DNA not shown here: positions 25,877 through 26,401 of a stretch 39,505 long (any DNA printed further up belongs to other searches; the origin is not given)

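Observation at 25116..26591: Three tandem, tightly coupled paralogous coiled-coil genes of unrecognised family, the first with a ~200-aa poly-proline arm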

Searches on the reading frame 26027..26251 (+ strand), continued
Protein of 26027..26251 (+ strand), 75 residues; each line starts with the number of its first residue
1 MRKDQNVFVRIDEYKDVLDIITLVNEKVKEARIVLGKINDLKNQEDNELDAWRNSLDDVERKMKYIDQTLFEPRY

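Call 47: search_solved_structures(query=A2, max_evalue=10, show_alignments=2)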
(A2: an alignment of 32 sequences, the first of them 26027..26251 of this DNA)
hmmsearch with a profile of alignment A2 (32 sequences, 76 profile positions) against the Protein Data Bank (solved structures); distinct sequences matched with E-value up to 10: 28.
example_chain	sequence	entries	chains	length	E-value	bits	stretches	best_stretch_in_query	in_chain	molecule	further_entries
9dt9_A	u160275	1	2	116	0.014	18.7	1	27-63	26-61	231_C2_TrkA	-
4bgv_A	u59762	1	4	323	0.015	18.6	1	29-62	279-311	MALATE DEHYDROGENASE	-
7n3t_C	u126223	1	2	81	0.083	16.2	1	24-64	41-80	Designed TrkA-binding miniprotein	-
2mw4_A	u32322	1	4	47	0.099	15.9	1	6-31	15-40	Transcription factor protein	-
5xg2_A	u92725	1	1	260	0.26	14.6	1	17-74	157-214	Chromosome partition protein Smc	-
3p8c_E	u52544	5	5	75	0.88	12.9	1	27-73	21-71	Probable protein BRICK1 | Protein BRICK1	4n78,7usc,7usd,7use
2etn_A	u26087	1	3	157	1.2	12.4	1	14-70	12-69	anti-cleavage anti-GreA transcription factor Gfh1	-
3zvs_A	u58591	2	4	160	1.3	12.3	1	27-62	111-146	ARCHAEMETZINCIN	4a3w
4axq_A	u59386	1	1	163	1.3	12.3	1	27-62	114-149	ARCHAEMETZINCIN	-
2f23_A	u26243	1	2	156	1.7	12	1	14-70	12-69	Anti-cleavage anti-greA transcription factor gfh1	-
2eul_A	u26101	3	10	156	1.7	12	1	14-70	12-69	anti-cleavage anti-GreA transcription factor Gfh1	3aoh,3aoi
7y9n_A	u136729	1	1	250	1.8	11.8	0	21-56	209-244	Spike protein S2',5HB-H2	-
5le2_A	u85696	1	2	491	2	11.8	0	46-73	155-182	DDD_D12_15_D12_15_D12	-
7wxz_A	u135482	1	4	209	2.2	11.6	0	21-56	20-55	Spike protein S2'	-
4c46_A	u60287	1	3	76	2.2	11.6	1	17-67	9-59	GENERAL CONTROL PROTEIN GCN4, GENERAL CONTROL PROTEIN GCN4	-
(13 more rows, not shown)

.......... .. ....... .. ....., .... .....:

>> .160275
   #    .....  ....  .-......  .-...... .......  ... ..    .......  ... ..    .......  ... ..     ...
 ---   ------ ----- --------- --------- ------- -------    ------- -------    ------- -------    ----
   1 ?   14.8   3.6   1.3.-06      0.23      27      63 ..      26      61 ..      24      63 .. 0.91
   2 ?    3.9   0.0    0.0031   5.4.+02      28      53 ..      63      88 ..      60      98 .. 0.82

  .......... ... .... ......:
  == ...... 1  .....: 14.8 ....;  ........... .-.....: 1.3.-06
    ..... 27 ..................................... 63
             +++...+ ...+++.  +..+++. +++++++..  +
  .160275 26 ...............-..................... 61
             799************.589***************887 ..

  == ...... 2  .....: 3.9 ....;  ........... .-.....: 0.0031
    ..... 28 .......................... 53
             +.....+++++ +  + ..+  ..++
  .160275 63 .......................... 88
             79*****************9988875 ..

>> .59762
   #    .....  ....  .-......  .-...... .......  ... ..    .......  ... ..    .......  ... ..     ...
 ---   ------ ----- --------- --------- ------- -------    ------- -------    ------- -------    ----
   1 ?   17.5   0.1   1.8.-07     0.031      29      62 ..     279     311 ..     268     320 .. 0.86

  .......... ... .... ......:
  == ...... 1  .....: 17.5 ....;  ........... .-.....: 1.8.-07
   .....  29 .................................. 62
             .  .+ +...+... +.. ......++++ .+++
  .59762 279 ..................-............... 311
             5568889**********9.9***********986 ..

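Call 52: search_protein_families(library=pfam, alignment_id=A2, max_evalue=1)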
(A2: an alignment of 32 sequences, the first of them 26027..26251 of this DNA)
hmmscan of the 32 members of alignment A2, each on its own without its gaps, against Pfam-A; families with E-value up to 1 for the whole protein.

A. member 1, window:26027-26251:+ (75 aa): 4 families
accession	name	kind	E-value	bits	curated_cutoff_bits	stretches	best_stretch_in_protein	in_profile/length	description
PF05531.17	NPV_P10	-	0.021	15.7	29.8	1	6-71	4-66/75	Nucleopolyhedrovirus P10 protein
PF01484.22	Col_cuticle_N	-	0.12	13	23.5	1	34-63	21-50/50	Nematode cuticle collagen N-terminal domain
PF25655.1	Phi6_P8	-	0.19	12.3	27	1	11-65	55-109/143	Phi6 bacteriophage P8 capsid protein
PF11067.13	DUF2868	-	0.3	11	26.8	1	16-59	268-313/315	Protein of unknown function (DUF2868)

B. families by the number of members that match (of 32 scanned): 45 families (the first 25 are shown)
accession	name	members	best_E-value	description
PF05531.17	NPV_P10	17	0.006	Nucleopolyhedrovirus P10 protein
PF06009.19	Laminin_II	12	0.016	Laminin Domain II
PF04210.18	MtrG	12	0.023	Tetrahydromethanopterin S-methyltransferase, subunit G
PF09155.15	DUF1940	8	0.004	Domain of unknown function (DUF1940)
PF07544.18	Med9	7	0.0029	RNA polymerase II transcription mediator complex subunit 9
PF09328.15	Phytochelatin_C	7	0.023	Domain of unknown function (DUF1984)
PF02671.26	PAH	6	0.0074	Paired amphipathic helix repeat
PF23831.1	DUF7201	6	0.016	Coiled-coil region of unknown function (DUF7201)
PF23621.1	BP74_N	5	0.029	BP74 N-terminal domain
PF22551.1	TY-Chap1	5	0.049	T3SS (YopN, CesT) and YbjN peptide-binding chaperone 1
PF06248.19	Zw10_N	3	0.0075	Centromere/kinetochore Zw10 N-terminal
PF24583.1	DUF7610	3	0.023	Domain of unknown function (DUF7610)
PF07361.16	Cytochrom_B562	3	0.057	Cytochrome b562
PF05470.18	eIF-3c_N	2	0.0027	Eukaryotic translation initiation factor 3 subunit 8 N-terminus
PF00790.25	VHS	2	0.044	VHS domain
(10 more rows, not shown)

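Call 62: list_cluster_members(proteins=[P0203, P0232, P0271, P0295, P0302, P0310, P0289, P0313, P0315, P0300])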
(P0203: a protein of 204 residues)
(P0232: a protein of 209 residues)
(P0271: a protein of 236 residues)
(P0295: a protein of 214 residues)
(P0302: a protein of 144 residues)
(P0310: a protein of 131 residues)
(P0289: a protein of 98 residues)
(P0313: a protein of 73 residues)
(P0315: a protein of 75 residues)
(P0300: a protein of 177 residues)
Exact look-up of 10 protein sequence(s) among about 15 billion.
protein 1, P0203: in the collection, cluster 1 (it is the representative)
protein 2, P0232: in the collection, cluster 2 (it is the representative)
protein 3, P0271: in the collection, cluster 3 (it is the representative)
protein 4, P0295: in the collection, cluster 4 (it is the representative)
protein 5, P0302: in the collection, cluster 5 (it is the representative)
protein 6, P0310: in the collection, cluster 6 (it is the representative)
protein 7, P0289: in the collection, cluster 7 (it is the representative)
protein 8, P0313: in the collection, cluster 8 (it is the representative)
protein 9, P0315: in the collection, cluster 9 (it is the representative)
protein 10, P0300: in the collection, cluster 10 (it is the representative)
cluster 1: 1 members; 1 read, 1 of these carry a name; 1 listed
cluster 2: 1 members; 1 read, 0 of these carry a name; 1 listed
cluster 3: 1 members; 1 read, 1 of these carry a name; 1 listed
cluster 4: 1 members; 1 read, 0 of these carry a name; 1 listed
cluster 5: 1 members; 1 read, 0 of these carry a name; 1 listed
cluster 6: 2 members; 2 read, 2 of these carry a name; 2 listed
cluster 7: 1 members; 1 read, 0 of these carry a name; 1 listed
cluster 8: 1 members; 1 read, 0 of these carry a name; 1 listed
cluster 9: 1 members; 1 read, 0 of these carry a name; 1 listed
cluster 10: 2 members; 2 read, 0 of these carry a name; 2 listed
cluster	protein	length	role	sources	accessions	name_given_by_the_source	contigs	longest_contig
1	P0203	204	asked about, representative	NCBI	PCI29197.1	MAG: hypothetical protein COB67_04695, partial [SAR324 cluster bacterium]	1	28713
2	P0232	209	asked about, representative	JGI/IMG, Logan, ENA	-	-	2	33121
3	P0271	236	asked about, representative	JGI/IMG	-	hypothetical protein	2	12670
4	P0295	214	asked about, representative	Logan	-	-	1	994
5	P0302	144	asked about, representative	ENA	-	-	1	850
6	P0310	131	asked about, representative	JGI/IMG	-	hypothetical protein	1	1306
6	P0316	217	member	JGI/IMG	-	hypothetical protein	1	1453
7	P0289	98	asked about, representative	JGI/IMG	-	-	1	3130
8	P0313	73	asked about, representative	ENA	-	-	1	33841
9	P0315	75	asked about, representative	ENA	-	-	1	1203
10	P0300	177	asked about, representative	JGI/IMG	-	-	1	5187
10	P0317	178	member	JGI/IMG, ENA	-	-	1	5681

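Call 63: search_protein_families(library=phrogs, proteins=[window:26027-26251:+], max_evalue=0.01)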
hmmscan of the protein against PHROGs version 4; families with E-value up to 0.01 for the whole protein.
window:26027-26251:+ (75 aa): 0 families

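Call 64: search_protein_families(library=padloc, proteins=[window:26027-26251:+], max_evalue=0.01)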
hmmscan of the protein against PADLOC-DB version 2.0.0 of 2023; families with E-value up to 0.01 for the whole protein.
window:26027-26251:+ (75 aa): 0 families

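Call 66: search_protein_families(library=pfam, proteins=[L029:8233-8991:+, L027:4401-5465:-, L003:1523-2188:-, L005:3100-3744:-, L003:6870-7667:+], max_evalue=1)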
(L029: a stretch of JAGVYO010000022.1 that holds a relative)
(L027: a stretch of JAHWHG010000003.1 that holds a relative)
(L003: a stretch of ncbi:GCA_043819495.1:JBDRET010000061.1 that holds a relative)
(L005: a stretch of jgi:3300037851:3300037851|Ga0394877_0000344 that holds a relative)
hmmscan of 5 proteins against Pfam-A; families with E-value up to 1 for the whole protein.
L029:8233-8991:+ (253 aa): 5 families
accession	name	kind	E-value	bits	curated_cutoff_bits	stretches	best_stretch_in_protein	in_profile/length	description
PF00705.23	PCNA_N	-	5.3e-16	58.9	20.3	1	8-100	4-96/127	Proliferating cell nuclear antigen, N-terminal domain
PF02747.20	PCNA_C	-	5.1e-13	49.8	23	1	127-248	1-127/128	Proliferating cell nuclear antigen, C-terminal domain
PF02144.21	Rad1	-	5.3e-08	32.7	24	1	30-227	25-248/257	Repair protein Rad1/Rec1/Rad17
PF04139.18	Rad9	-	1.6e-05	24.9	25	1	19-247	4-251/253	Rad9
PF04005.17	Hus1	-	0.0016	18.1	27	1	7-148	4-118/288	Hus1-like protein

L027:4401-5465:- (354 aa): 2 families
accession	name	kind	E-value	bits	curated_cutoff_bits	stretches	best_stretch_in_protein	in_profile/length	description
PF04055.27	Radical_SAM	-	4.9e-19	69.6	29.5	1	100-246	5-158/166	Radical SAM superfamily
PF13353.11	Fer4_12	-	5.2e-06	27.2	22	1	96-193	9-110/137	4Fe-4S single cluster domain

L003:1523-2188:- (221 aa): 4 families
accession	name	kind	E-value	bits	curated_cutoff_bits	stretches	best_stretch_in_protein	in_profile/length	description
PF13545.12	HTH_Crp_2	-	0.01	16.2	27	1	177-212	20-55/70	Crp-like helix-turn-helix domain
PF01978.25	TrmB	-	0.022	15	25.6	1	171-213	14-56/68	Sugar-specific transcriptional regulator TrmB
PF24270.1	HTH_Cmi2_C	-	0.057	14.1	27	1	157-213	66-122/125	Cmi2, C-terminal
PF12802.13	MarR_2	-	0.072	13.7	27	1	171-210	10-51/61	MarR family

L005:3100-3744:- (214 aa): 7 families
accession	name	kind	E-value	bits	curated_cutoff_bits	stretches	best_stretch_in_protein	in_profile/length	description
PF01978.25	TrmB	-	0.00037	20.7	25.6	1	164-204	14-54/68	Sugar-specific transcriptional regulator TrmB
PF24270.1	HTH_Cmi2_C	-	0.0062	17.2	27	1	154-206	70-122/125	Cmi2, C-terminal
PF14394.12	DUF4423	-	0.068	13.4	30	1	172-209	36-74/165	Domain of unknown function (DUF4423)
PF22798.2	DUF5817_CT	-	0.081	13.2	29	1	179-207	22-50/54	DUF5817, C-terminal domain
PF24409.1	wHTH-PRTase_assc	-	0.1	13.1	27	0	171-208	10-47/83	wHTH-PRTase associated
PF22025.1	ThiI_fer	-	0.12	13.3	25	0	187-212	25-50/72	ThiI ferredoxin-like domain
PF12802.13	MarR_2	-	0.26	11.9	27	1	165-204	11-52/61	MarR family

L003:6870-7667:+ (266 aa): 6 families
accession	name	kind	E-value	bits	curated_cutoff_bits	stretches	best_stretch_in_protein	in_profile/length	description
PF02811.25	PHP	-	2.1e-24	87.1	26.4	1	4-195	1-164/164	PHP domain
PF19567.5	CpsB_CapC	-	1.7e-05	24.8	27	1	11-94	15-92/234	Capsular polysaccharide synthesis, CpsB/CapC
PF13263.12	PHP_C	-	0.0066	16.4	21.3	1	223-236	19-32/56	PHP-associated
PF00793.26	DAHP_synth_1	-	0.012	15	25.5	1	2-71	197-266/270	DAHP synthetase I family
PF04055.27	Radical_SAM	-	0.021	15.5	29.5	0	35-110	14-74/166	Radical SAM superfamily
PF19799.5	DUF6282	-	0.15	12.1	26.8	1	2-51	2-52/196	Family of unknown function (DUF6282)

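Call 67: search_protein_families(library=ncbifam, proteins=[L029:8233-8991:+, L027:4401-5465:-, L003:1523-2188:-, L005:3100-3744:-], max_evalue=1)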
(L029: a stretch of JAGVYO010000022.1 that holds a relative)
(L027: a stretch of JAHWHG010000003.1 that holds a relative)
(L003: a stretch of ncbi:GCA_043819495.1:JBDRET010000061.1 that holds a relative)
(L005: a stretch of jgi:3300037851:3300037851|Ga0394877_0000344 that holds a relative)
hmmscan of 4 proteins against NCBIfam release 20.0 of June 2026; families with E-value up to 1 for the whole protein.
L029:8233-8991:+ (253 aa): 7 families
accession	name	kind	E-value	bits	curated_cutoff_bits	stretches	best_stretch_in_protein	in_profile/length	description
NF002221.0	PRK01115.1-4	subfamily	1.3e-58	198.3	239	1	6-251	3-248/248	DNA polymerase sliding clamp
NF002222.0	PRK01115.1-5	subfamily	2.7e-57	194.1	207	1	6-253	2-245/245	DNA polymerase sliding clamp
NF002219.0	PRK01115.1-2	equivalog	2.3e-56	191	293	1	16-252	12-247/247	DNA polymerase sliding clamp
NF002220.0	PRK01115.1-3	subfamily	7.3e-47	160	284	1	6-251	1-246/246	DNA polymerase sliding clamp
TIGR00590.1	pcna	equivalog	1.7e-39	135.9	99.1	1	8-253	4-258/259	proliferating cell nuclear antigen (pcna)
NF002218.0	PRK01115.1-1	equivalog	1.5e-38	132.5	267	1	7-250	3-249/249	DNA polymerase sliding clamp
NF004131.0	PRK05618.2-1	equivalog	0.032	13.7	189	1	70-104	42-76/207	50S ribosomal protein L25/general stress protein Ctc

L027:4401-5465:- (354 aa): 29 families (the best 25 are shown)
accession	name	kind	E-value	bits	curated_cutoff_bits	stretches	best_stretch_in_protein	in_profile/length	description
TIGR04337.1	AmmeMemoSam_rS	hypoth_equivalog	5.4e-114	380.7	220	1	25-353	2-333/349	AmmeMemoRadiSam system radical SAM enzyme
TIGR02493.1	PFLA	equivalog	8.2e-18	64.6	231.75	1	97-258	20-185/235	pyruvate formate-lyase-activating protein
TIGR04041.1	activase_YjjW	hypoth_equivalog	1.4e-16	60.8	250.2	1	141-273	109-240/276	YjjW family glycine radical enzyme activase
TIGR02495.1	NrdG2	equivalog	5.3e-11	42.2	131.15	1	96-259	20-183/193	anaerobic ribonucleoside-triphosphate reductase activating protein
TIGR02494.1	PFLE_PFLC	subfamily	5.6e-11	42.2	174.35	1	143-260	126-243/293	glycyl-radical enzyme activating protein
NF008356.0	PRK11145.1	equivalog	2.6e-09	36.7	375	1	97-258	25-190/246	pyruvate formate lyase 1-activating protein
NF048010.1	SfplDhtActHpsHDes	equivalog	7.7e-09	34.8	430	1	143-259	134-252/298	(2S)-3-sulfopropanediol dehydratase activating enzyme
NF043069.1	T4HPD_activ_SAM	equivalog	1.3e-08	34.5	425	1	142-259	125-242/299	trans-4-hydroxy-L-proline dehydratase activase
TIGR04003.1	rSAM_BssD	equivalog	3.7e-08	32.9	496.45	1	137-256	124-244/314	[benzylsuccinate synthase]-activating enzyme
NF048008.1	SfplDhtActHpfHKleb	equivalog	4.8e-08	32.7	500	1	142-262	128-248/308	(2S)-3-sulfopropanediol dehydratase activating enzyme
TIGR02666.1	moaA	equivalog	5.2e-08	32.2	284.05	1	102-258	20-182/336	GTP 3',8-cyclase MoaA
NF033719.1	ind_deCO2_activ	equivalog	1.4e-07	31.2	425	1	140-259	129-248/302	indoleacetate decarboxylase activase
TIGR04395.1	cutC_activ_rSAM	equivalog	1.9e-07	30.7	360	1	142-258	131-247/309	choline TMA-lyase-activating enzyme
TIGR04038.1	tatD_link_rSAM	subfamily_domain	5.5e-07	29.6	129.7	1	100-241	16-169/192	TatD family nuclease-associated radical SAM protein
NF033717.2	HPDL_rSAM_activ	equivalog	1.4e-06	27.8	420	1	142-259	132-251/311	4-hydroxyphenylacetate decarboxylase activase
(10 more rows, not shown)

L003:1523-2188:- (221 aa): 0 families

L005:3100-3744:- (214 aa): 2 families
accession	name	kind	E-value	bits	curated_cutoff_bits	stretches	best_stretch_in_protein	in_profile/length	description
NF009710.0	PRK13239.1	equivalog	0.17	11.2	193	1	150-196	14-60/210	alkylmercury lyase MerB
NF002571.1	PRK02220.1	equivalog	0.18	11.8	55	0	176-199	26-49/61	2-hydroxymuconate tautomerase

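Call 79: find_encoding_contigs(protein=P0289, flank=5000, max_places=2)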
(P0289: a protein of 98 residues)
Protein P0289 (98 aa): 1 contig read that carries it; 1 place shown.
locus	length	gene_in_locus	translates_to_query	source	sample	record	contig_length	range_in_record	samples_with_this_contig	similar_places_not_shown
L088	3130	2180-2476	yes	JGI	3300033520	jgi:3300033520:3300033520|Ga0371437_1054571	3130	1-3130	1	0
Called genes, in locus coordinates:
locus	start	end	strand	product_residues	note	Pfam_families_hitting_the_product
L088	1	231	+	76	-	?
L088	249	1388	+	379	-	PF16450:Prot_ATP_ID_OB_C (weak), PF05496:RuvB_N (weak), PF13191:AAA_16 (faint), PF00004:AAA, PF07724:AAA_2 (weak), PF07728:AAA_5 (faint), PF17862:AAA_lid_3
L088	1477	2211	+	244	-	-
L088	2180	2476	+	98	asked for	-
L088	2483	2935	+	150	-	-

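Call 81: find_encoding_contigs(protein=P0313, flank=8000, max_places=1)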
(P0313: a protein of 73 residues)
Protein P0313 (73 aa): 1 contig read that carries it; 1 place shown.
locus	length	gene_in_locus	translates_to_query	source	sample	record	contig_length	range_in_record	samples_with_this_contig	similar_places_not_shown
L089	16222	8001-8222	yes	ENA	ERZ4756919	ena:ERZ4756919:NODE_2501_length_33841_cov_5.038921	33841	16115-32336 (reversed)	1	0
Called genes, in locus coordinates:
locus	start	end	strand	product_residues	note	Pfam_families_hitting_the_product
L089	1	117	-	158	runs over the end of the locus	-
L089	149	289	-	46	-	PF03911:Sec61_beta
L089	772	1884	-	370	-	PF01170:UPF0020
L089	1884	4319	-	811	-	PF00521:DNA_topoisoIV, PF03989:DNA_gyraseA_C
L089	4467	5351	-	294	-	PF04079:SMC_ScpB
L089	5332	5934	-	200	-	PF27325:MJ0538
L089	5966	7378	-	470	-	PF00932:LTD (faint)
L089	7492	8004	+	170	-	-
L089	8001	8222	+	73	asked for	-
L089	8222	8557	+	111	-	-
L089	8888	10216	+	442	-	PF00753:Lactamase_B (weak), PF12706:Lactamase_B_2, PF22505:RNase_J_b_CASP, PF07521:RMMBL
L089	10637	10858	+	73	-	PF00571:CBS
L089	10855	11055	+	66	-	-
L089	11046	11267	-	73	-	-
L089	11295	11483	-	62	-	-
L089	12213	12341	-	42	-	-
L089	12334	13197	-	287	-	PF00857:Isochorismatase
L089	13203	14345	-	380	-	PF13407:Peripla_BP_4 (weak), PF13433:Peripla_BP_5, PF13458:Peripla_BP_6, PF01094:ANF_receptor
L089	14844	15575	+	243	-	PF00705:PCNA_N, PF02747:PCNA_C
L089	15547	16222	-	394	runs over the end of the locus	PF07690:MFS_1, PF11700:ATG22 (faint), PF07690:MFS_1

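Call 82: find_encoding_contigs(protein=P0232, flank=8000, max_places=1)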
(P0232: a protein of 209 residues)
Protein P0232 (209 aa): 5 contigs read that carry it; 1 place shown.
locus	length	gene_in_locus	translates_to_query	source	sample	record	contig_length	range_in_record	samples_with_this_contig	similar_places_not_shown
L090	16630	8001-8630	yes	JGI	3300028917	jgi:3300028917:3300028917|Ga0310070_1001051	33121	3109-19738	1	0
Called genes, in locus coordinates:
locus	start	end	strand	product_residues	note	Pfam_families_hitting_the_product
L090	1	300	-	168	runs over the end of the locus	PF00293:NUDIX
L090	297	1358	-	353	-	PF00988:CPSase_sm_chain, PF00117:GATase, PF07722:Peptidase_C26 (faint)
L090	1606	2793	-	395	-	PF04079:SMC_ScpB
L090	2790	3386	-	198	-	PF27325:MJ0538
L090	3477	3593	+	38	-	-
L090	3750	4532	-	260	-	-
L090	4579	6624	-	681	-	PF00932:LTD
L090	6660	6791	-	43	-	-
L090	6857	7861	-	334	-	PF13353:Fer4_12 (weak), PF04055:Radical_SAM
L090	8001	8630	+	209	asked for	-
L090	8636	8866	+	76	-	-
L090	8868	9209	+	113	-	-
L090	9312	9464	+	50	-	-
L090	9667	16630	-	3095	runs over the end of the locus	PF23381:Beta-prop_IFT122_1st, PF23414:Beta-prop_EML_2, PF24780:WD40_MABP1-WDR62_1st, PF24796:WDR55, PF24807:WD40_CDC20-Fz, PF24814:WD40_Prp19, PF24817:WD40_WDHD1_1st, PF25173:Beta-prop_WDR3_1st, +34 more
